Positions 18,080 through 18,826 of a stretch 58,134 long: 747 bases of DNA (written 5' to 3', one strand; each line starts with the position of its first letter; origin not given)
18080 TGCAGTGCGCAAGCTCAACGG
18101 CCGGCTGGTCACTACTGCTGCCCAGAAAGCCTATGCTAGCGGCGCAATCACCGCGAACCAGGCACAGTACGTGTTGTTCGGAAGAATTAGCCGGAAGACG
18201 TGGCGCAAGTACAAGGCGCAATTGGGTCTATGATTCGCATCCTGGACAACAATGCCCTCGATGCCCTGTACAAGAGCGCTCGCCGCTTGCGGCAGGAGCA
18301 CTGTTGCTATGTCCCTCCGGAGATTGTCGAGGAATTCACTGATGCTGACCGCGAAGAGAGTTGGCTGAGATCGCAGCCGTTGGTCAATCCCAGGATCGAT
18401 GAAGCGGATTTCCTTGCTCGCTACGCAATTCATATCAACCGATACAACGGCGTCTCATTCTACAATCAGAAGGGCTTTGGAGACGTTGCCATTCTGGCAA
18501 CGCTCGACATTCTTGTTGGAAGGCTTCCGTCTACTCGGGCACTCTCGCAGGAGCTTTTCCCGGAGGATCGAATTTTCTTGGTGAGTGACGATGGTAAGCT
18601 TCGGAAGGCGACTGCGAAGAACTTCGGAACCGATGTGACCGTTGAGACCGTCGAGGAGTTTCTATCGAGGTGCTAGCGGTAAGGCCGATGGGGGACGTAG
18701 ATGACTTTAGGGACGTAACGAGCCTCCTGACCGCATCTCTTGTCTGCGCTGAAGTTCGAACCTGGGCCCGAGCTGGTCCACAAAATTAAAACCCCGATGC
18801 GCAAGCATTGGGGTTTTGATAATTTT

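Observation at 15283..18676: Candidate novel conflict module: soluble KAP NTPase, inactivated ImmA/IrrE-like protein and PIN-like (DUF4411-like) nuclease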

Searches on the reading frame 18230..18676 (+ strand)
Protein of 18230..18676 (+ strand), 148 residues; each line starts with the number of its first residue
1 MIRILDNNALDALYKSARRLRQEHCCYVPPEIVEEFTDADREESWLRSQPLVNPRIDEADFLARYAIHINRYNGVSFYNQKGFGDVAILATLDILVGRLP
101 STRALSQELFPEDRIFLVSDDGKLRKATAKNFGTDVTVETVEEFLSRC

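Call 3: search_protein_families(library=pfam, proteins=[window:18230-18676:+], max_evalue=1)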
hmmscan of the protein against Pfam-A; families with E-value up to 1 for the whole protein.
window:18230-18676:+ (148 aa): 1 family
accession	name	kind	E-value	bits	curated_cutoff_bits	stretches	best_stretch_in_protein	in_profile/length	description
PF23974.1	DUF7300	-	0.14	12.3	27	1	66-94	33-61/65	Domain of unknown function (DUF7300)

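Call 4: search_protein_families(library=padloc, proteins=[window:18230-18676:+], max_evalue=1)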
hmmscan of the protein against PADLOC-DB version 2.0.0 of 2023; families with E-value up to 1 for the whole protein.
window:18230-18676:+ (148 aa): 0 families

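Call 5: search_protein_families(library=ncbifam, proteins=[window:18230-18676:+], max_evalue=1)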
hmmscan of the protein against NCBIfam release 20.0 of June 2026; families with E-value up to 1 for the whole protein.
window:18230-18676:+ (148 aa): 0 families

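Call 20: find_homologous_proteins(query=window:18230-18676:+, max_evalue=0.001)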
Query window:18230-18676:+ (148 aa): 15 proteins with E <= 0.001 among 49 candidates.
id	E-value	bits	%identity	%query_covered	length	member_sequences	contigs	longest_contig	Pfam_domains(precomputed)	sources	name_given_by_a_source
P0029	7.0e-93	326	100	100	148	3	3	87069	-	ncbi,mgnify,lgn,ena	mgnify:CR=1 FL=1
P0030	1.9e-80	286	89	100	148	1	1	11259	-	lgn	-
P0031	1.1e-71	257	80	100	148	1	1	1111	-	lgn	-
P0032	4.2e-70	252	77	100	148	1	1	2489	-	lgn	-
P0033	1.4e-67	244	73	100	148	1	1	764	-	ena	-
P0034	5.8e-43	164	52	100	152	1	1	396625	-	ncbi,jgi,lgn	jgi:hypothetical protein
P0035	1.1e-42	163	82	64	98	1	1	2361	-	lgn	-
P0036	5.0e-42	161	54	100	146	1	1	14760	-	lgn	-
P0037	1.2e-36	144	53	97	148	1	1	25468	-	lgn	-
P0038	2.1e-36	143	49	99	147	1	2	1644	-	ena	-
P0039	3.3e-34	136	47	97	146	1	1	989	-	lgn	-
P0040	2.4e-33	133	47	97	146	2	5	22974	-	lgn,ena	-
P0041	3.3e-33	133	47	97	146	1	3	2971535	-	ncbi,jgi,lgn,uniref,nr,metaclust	ncbi:hypothetical protein DA69_01415 [Brevundimonas naejangsanensis]|uniref:PIN domain-containing pr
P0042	1.3e-29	121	45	99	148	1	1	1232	-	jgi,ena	-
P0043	2.6e-28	117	48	97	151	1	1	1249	-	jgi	jgi:hypothetical protein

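Call 21: find_encoding_contigs(protein=P0029, flank=10000, max_places=4)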
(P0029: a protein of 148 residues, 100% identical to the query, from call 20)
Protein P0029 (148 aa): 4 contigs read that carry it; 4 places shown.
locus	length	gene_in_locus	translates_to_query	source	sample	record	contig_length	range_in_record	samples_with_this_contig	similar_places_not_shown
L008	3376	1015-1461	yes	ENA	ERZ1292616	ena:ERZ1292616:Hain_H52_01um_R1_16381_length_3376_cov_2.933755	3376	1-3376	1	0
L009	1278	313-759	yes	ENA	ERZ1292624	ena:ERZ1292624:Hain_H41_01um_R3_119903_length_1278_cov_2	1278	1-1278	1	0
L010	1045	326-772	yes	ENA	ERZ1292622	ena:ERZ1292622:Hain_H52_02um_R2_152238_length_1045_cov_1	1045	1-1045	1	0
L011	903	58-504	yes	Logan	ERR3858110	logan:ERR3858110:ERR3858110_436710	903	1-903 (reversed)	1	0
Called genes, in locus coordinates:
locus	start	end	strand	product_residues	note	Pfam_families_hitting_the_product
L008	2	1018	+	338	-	?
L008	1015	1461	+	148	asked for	-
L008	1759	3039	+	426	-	-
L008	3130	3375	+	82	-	?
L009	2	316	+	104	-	?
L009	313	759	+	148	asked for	-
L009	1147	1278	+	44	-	?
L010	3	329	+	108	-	?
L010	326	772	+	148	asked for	-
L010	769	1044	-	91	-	?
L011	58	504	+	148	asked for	-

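Call 22: find_encoding_contigs(protein=P0041, flank=10000, max_places=4)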
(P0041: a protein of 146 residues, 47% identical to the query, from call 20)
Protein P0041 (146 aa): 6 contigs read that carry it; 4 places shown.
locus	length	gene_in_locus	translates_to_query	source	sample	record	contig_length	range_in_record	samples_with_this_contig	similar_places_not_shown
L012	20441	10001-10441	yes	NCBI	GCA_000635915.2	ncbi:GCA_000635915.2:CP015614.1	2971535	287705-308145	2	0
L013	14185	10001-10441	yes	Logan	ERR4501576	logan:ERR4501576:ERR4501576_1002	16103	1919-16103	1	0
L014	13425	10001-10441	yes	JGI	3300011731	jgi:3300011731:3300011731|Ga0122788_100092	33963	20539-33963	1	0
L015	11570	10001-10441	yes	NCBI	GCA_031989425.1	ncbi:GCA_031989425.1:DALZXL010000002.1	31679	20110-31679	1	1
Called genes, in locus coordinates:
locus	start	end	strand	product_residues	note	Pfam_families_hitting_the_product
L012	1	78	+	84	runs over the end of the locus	-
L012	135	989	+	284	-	PF28173:Upx-like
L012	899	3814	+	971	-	PF28173:Upx-like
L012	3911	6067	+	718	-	PF02810:SEC-C (weak)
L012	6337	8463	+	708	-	PF12770:CHAT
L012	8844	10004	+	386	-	-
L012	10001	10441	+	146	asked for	-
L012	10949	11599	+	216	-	PF01625:PMSR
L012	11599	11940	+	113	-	PF04237:YjbR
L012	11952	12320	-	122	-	-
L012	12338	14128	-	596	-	PF05960:DUF885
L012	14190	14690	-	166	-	-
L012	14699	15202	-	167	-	-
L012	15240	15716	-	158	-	-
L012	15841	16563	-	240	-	PF02107:FlgH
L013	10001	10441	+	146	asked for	-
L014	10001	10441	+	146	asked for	-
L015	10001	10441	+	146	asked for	-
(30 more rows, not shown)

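Call 30: search_solved_structures(query=A2, max_evalue=10, show_alignments=3)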
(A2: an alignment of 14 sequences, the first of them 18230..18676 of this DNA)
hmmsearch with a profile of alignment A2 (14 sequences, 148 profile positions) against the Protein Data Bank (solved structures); distinct sequences matched with E-value up to 10: 0.

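Call 36: predict_structure(alignment_id=A2)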
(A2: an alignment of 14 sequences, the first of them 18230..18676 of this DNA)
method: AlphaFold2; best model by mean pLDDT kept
length: 148 residues; sequences in the alignment: 14
mean_pLDDT: 89.1   pTM: 0.86
mean pLDDT of the five models: 89.1, 88.6, 88.1, 87.3, 85.0
residues with pLDDT >= 90: 95; 70-90: 42; 50-70: 11; < 50: 0
segments of 3 or more residues with pLDDT < 50: none
pLDDT, mean of each block of 10 residues (from residue 1): 94 90 93 81 87 93 95 86 94 92 63 89 95 93 92
secondary structure, 60 per line:
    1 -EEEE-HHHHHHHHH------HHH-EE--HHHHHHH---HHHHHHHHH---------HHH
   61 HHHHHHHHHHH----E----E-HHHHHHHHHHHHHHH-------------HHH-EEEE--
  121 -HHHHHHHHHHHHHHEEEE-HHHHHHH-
elements in order: E2-5 H7-15 H30-36 H40-48 H58-71 H83-97 E115-118 H122-135 E136-139 H141-147

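Call 40: fold_search(model_id=the predicted structure, library=pdb)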
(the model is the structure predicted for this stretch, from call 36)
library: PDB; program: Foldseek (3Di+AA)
matches with E <= 10: 478; with E <= 0.001: 4
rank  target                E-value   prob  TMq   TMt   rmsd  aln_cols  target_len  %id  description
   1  5k36_K                5.1e-04  1.00  0.57  0.11   5.4       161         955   17  Structure of an eleven component nuclear RNA exosome complex bound to RNA (released 2016-11-02)
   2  4ifd_J                5.1e-04  1.00  0.55  0.11   5.5       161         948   16  Crystal structure of an 11-subunit eukaryotic exosome complex bound to RNA (released 2013-02-06)
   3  5vzj_K                7.0e-04  1.00  0.56  0.11   5.8       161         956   17  STRUCTURE OF A TWELVE COMPONENT MPP6-NUCLEAR RNA EXOSOME COMPLEX BOUND TO RNA (released 2017-08-02)
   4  5c0x_J                7.4e-04  1.00  0.54  0.11   5.8       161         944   16  Structure of a 12-subunit nuclear exosome complex bound to structured RNA (released 2015-08-05)
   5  8cbj_a                1.5e-03  1.00  0.55  0.33   6.8       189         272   17  Cryo-EM structure of Otu2-bound cytoplasmic pre-40S ribosome biogenesis complex (released 2023-05-24)
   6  7aju_EK               1.5e-03  1.00  0.50  0.09   6.9       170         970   15  Cryo-EM structure of the 90S-exosome super-complex (state Post-A1-exosome) (released 2020-12-30)
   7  5c0w_J                1.8e-03  1.00  0.50  0.09   6.9       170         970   15  Structure of a 12-subunit nuclear exosome complex bound to single-stranded RNA substrates (released 2015-07-29)
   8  6lqs_R4               2.6e-03  1.00  0.53  0.11   5.7       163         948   16  Cryo-EM structure of 90S small subunit preribosomes in transition states (State D) (released 2020-09-16)
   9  6md3_F                6.5e-03  0.99  0.48  0.41   8.5       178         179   12  Structure of T. brucei RRP44 PIN domain (released 2019-01-30)
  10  8kda_E                6.9e-03  0.96  0.43  0.35  13.0       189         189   15  Cryo-EM structure of Hydrogenobacter thermophilus minimal protein-only RNase P (HARP) in complex with pre-tRNAs (released 2024-08-14)
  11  6md3_A                7.8e-03  1.00  0.57  0.51   4.8       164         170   13  Structure of T. brucei RRP44 PIN domain (released 2019-01-30)
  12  6md3_E                7.8e-03  1.00  0.55  0.50   5.0       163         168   12  Structure of T. brucei RRP44 PIN domain (released 2019-01-30)
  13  8ssg_E                7.8e-03  0.93  0.41  0.37   7.9       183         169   16  Minimal protein-only/RNA-free Ribonuclease P from Hydrogenobacter thermophilus (released 2023-10-18)
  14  6md3_C                1.1e-02  1.00  0.57  0.49   4.8       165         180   13  Structure of T. brucei RRP44 PIN domain (released 2019-01-30)
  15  8ssg_G                1.2e-02  0.82  0.35  0.31   9.6       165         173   17  Minimal protein-only/RNA-free Ribonuclease P from Hydrogenobacter thermophilus (released 2023-10-18)
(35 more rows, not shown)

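Call 41: search_protein_families(library=pfam, alignment_id=A2, max_evalue=10)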
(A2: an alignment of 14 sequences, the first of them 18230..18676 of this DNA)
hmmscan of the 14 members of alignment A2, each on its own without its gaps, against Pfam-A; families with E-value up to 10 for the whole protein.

A. member 1, window:18230-18676:+ (148 aa): 1 family
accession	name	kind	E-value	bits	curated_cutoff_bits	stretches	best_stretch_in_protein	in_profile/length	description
PF23974.1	DUF7300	-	0.14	12.3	27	1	66-94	33-61/65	Domain of unknown function (DUF7300)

B. families by the number of members that match (of 14 scanned): 6 families
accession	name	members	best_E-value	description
PF13638.12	PIN_4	4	0.035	PIN domain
PF17146.10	PIN_6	2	0.099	PIN domain of ribonuclease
PF23974.1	DUF7300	1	0.14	Domain of unknown function (DUF7300)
PF25000.1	DUF7779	1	0.24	Domain of unknown function (DUF7779)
PF04636.18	PA26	1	0.26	PA26 p53-induced protein (sestrin)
PF08535.16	KorB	1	0.26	KorB domain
